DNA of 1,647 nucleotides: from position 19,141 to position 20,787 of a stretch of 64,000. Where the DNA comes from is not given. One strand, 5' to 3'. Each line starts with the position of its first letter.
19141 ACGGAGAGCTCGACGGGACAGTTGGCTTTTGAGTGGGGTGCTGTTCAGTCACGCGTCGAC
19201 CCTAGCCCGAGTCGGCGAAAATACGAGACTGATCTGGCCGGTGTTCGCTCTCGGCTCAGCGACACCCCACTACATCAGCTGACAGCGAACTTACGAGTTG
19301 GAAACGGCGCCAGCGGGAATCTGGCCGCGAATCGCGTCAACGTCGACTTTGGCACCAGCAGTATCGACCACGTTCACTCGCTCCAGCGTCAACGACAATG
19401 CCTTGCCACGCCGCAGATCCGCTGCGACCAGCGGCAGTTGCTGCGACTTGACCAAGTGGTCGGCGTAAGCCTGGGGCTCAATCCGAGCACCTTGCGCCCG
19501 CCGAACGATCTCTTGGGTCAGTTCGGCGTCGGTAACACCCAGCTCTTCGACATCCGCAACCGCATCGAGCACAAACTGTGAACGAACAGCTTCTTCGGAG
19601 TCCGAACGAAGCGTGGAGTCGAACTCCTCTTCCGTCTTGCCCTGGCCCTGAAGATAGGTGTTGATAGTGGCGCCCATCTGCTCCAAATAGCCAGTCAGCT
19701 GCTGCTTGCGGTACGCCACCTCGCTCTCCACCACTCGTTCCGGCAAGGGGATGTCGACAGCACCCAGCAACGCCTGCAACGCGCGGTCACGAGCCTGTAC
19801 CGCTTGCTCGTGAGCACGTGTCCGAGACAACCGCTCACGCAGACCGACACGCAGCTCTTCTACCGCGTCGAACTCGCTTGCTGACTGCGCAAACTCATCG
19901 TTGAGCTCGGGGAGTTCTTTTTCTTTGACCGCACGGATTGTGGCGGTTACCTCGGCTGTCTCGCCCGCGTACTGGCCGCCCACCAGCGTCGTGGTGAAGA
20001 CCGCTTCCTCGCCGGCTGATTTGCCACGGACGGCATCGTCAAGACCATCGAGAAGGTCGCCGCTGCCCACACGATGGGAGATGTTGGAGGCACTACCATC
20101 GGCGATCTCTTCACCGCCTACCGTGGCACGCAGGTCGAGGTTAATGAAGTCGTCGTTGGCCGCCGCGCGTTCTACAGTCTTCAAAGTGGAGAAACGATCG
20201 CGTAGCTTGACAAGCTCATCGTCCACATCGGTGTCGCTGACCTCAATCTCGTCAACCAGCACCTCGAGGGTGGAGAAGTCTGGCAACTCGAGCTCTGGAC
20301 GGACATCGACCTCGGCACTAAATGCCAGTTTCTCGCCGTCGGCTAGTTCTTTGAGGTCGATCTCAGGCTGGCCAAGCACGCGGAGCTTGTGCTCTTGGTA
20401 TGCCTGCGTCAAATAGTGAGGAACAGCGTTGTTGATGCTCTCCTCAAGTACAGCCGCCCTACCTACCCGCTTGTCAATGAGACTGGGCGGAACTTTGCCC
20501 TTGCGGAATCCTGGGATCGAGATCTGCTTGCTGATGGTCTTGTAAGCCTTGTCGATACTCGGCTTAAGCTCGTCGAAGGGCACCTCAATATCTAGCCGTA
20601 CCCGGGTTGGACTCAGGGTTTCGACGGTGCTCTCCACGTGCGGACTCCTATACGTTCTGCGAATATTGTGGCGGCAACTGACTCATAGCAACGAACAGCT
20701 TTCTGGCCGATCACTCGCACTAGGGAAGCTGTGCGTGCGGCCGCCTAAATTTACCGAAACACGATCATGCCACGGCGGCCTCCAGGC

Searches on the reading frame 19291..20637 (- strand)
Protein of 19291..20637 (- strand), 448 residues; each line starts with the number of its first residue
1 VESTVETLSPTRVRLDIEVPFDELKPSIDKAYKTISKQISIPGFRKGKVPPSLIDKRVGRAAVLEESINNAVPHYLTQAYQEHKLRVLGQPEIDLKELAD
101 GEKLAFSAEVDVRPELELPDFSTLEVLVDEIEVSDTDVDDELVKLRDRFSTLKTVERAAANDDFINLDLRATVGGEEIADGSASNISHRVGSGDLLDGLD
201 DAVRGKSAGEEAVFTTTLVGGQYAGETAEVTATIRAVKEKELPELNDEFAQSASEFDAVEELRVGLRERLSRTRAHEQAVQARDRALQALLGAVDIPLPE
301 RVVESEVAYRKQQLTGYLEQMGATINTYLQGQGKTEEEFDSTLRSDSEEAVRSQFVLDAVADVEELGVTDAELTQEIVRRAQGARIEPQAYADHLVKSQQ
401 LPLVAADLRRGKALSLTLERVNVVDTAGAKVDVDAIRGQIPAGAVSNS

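Call 10: find_related_loci(query=window:19291-20637:-, collection=genome_contigs, flank=10000)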
Query window:19291-20637:- (448 aa) in genome_contigs; peptide patterns used: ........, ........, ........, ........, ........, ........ (x = any residue, [..] = any of these).
599 stretches matched a pattern (row limit reached: there are more); 551 encode a relative of the query (tblastn E <= 1e-3); the best 80 are kept; 80 distinct loci.
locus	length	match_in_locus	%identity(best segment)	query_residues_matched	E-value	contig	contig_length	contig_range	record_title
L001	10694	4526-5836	56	1-437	3e-155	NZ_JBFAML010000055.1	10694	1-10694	Micromonospora sp. NPDC049891 NPDC049891_34_F6.ctg-0055, whole genome shotgun sequence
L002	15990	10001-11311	55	1-437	3e-154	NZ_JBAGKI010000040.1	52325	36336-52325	Micromonospora palythoicola strain S2-005 40, whole genome shotgun sequence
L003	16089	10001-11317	56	1-439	9e-154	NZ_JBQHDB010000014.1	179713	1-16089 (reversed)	Micromonospora sp. BQ11 BQ11-1_scaffold14, whole genome shotgun sequence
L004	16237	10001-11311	55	1-437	1e-153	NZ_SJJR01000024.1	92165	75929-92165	Micromonospora zingiberis strain PLAI 1-1 NODE_24, whole genome shotgun sequence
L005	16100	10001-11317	54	1-439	1e-152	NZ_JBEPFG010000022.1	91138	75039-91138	Micromonospora sp. NPDC000119 NPDC000119_26_C2.ctg-0022, whole genome shotgun sequence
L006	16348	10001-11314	54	1-438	3e-152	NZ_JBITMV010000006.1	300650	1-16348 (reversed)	Micromonospora sp. NPDC049366 NPDC049366_364_G12.ctg-0006, whole genome shotgun sequence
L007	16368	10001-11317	54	1-439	3e-151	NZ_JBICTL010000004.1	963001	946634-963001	Micromonospora sp. NPDC049051 NPDC049051_134_B3.ctg-0004, whole genome shotgun sequence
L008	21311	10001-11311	54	1-437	4e-151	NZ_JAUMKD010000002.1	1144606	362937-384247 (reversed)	Micromonospora sp. C28SCA-DRY-2 2, whole genome shotgun sequence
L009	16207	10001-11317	53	1-439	3e-150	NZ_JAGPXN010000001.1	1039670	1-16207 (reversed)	Micromonospora sp. C31 C31_contig_1, whole genome shotgun sequence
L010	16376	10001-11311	54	1-437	1e-150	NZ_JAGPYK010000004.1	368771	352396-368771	Micromonospora sp. U21 U21_contig_4, whole genome shotgun sequence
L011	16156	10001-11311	54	1-437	3e-150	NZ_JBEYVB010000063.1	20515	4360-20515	Micromonospora sp. NPDC047074 NPDC047074_49_B6.ctg-0063, whole genome shotgun sequence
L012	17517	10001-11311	54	1-437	6e-150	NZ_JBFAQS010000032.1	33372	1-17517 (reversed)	Micromonospora sp. NPDC049274 NPDC049274_149_G6.ctg-0032, whole genome shotgun sequence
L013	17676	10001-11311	54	1-437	1e-149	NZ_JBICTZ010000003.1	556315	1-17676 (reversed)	Micromonospora sp. NPDC048935 NPDC048935_83_G3.ctg-0003, whole genome shotgun sequence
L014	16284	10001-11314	53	1-438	9e-150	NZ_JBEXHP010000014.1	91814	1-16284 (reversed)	Micromonospora sp. NPDC005220 NPDC005220_18_C1.ctg-0014, whole genome shotgun sequence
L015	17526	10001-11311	54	1-437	1e-149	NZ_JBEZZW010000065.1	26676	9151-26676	Micromonospora sp. NPDC023888 NPDC023888_85_F9.ctg-0065, whole genome shotgun sequence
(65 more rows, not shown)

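Call 11: find_encoding_contigs(protein=window:19291-20637:-, flank=10000, max_places=10)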
Protein window:19291-20637:- (448 aa): 1 contig read that carries it; 1 place shown.
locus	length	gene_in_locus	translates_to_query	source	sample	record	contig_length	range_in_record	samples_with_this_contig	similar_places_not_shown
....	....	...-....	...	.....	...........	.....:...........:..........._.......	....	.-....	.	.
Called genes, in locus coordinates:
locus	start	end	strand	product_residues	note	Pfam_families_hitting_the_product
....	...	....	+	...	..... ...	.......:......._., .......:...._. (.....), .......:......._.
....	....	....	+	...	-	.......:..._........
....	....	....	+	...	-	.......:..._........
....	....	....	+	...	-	?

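Call 12: find_homologous_proteins(query=window:19291-20637:-, max_evalue=1e-50)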
Query window:19291-20637:- (448 aa): 7604 proteins with E <= 1e-50 among 8000 candidates; the best 120 are listed.
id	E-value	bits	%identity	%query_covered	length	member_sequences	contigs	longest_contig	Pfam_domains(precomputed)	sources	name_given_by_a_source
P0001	1.3e-277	938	100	100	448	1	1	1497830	PF00254.35,PF05697.19,PF05698.20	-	-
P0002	1.5e-193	662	68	99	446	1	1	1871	PF05697.19,PF05698.20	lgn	-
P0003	1.7e-174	599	63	99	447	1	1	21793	PF00254.35,PF05697.19,PF05698.20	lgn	-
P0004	1.4e-172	593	64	99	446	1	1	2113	PF00254.35,PF05697.19,PF05698.20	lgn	-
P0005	1.4e-166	573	61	98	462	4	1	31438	PF03114.24,PF00254.35,PF05697.19,PF05698.20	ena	-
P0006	1.5e-166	573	60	98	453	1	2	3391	PF00254.35,PF05697.19,PF05698.20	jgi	jgi:trigger factor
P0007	2.5e-166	572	60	99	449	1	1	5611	PF05697.19,PF05698.20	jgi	-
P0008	3.0e-166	572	61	99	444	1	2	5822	PF05697.19,PF05698.20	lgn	-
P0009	7.4e-166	570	60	100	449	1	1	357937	PF05697.19,PF05698.20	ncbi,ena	-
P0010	1.3e-164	566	59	99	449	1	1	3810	PF05697.19,PF05698.20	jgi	jgi:trigger factor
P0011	1.4e-164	566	59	99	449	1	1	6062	PF05697.19,PF05698.20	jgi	jgi:trigger factor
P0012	2.0e-164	566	59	98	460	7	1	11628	PF00254.35,PF05697.19,PF05698.20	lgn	-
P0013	5.8e-164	564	60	99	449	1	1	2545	PF05697.19,PF05698.20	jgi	jgi:trigger factor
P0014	8.8e-164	564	60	98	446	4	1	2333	PF00254.35,PF05697.19,PF05698.20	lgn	-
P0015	1.6e-163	563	59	100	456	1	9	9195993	PF03114.24,PF00254.35,PF05697.19,PF05698.20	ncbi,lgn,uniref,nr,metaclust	ncbi:trigger factor [Cryptosporangium arvum]|uniref:Trigger factor n=1 Tax=Cryptosporangium arvum DS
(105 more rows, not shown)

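Call 13: find_encoding_contigs(protein=P0003, flank=10000, max_places=3)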
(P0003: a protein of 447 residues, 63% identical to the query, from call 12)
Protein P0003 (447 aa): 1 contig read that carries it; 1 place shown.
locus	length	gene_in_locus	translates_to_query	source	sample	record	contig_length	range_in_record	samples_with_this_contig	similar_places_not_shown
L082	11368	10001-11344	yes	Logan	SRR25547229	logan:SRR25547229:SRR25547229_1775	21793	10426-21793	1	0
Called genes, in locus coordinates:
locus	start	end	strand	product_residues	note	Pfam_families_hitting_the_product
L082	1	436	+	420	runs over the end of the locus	PF06245:DUF1015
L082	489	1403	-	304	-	PF12146:Hydrolase_4, PF00561:Abhydrolase_1, PF00975:Thioesterase (faint), PF12697:Abhydrolase_6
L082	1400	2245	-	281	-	PF06325:PrmA, PF05175:MTS, PF13649:Methyltransf_25 (weak)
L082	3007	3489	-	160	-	PF25213:HVO_A0261_N (faint), PF12802:MarR_2, PF01047:MarR (weak)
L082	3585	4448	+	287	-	PF00561:Abhydrolase_1, PF12146:Hydrolase_4 (weak), PF12697:Abhydrolase_6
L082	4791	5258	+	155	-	PF13581:HATPase_c_2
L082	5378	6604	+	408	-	PF00583:Acetyltransf_1 (weak), PF13527:Acetyltransf_9, PF17668:Acetyltransf_17, PF13530:SCP2_2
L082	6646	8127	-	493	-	PF07690:MFS_1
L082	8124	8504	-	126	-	PF07883:Cupin_2 (weak)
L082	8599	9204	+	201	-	PF00440:TetR_N, PF16859:TetR_C_11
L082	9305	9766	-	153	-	PF02502:LacAB_rpiB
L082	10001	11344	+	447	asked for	PF05697:Trigger_N, PF00254:FKBP_C (weak), PF05698:Trigger_C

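Call 14: find_encoding_contigs(protein=P0009, flank=10000, max_places=3)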
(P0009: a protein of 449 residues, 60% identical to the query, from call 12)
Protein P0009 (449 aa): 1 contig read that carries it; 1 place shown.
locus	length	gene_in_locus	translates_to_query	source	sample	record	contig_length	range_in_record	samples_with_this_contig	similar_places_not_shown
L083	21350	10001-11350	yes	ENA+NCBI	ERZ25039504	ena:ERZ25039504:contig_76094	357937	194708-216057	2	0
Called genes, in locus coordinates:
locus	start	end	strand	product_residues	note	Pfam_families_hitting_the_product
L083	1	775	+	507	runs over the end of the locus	PF00133:tRNA-synt_1, PF09334:tRNA-synt_1g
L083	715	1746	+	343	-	PF00133:tRNA-synt_1, PF08264:Anticodon_1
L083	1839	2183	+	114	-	PF03596:Cad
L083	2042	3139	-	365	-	PF12852:Cupin_6, PF00165:HTH_AraC (faint), PF12833:HTH_18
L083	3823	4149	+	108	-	-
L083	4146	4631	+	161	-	PF00903:Glyoxalase (weak)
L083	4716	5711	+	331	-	-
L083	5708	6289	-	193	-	-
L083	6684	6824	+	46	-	-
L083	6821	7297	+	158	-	-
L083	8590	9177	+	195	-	PF01370:Epimerase (weak)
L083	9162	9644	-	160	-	-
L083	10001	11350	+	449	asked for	PF05697:Trigger_N, PF05698:Trigger_C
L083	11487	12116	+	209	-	PF00574:CLP_protease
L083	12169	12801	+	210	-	PF00574:CLP_protease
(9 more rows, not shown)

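Call 15: find_encoding_contigs(protein=P0005, flank=10000, max_places=3)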
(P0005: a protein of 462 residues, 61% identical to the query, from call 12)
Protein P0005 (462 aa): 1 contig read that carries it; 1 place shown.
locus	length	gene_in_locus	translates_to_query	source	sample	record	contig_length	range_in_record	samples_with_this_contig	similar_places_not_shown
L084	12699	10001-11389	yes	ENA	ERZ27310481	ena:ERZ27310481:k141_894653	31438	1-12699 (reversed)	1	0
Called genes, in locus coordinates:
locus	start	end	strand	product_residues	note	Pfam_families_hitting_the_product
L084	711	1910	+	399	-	PF07690:MFS_1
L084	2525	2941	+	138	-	-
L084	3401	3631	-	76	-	PF04255:DUF433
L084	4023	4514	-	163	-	-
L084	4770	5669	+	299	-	PF05368:NmrA, PF01370:Epimerase, PF13460:NAD_binding_10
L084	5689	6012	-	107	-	-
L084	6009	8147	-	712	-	PF01400:Astacin, PF13517:FG-GAP_3 (weak)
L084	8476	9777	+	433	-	PF07690:MFS_1, PF00083:Sugar_tr, PF07690:MFS_1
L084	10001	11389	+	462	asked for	PF05697:Trigger_N, PF00254:FKBP_C (weak), PF03114:BAR (weak), PF05698:Trigger_C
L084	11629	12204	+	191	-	PF00574:CLP_protease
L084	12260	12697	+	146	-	?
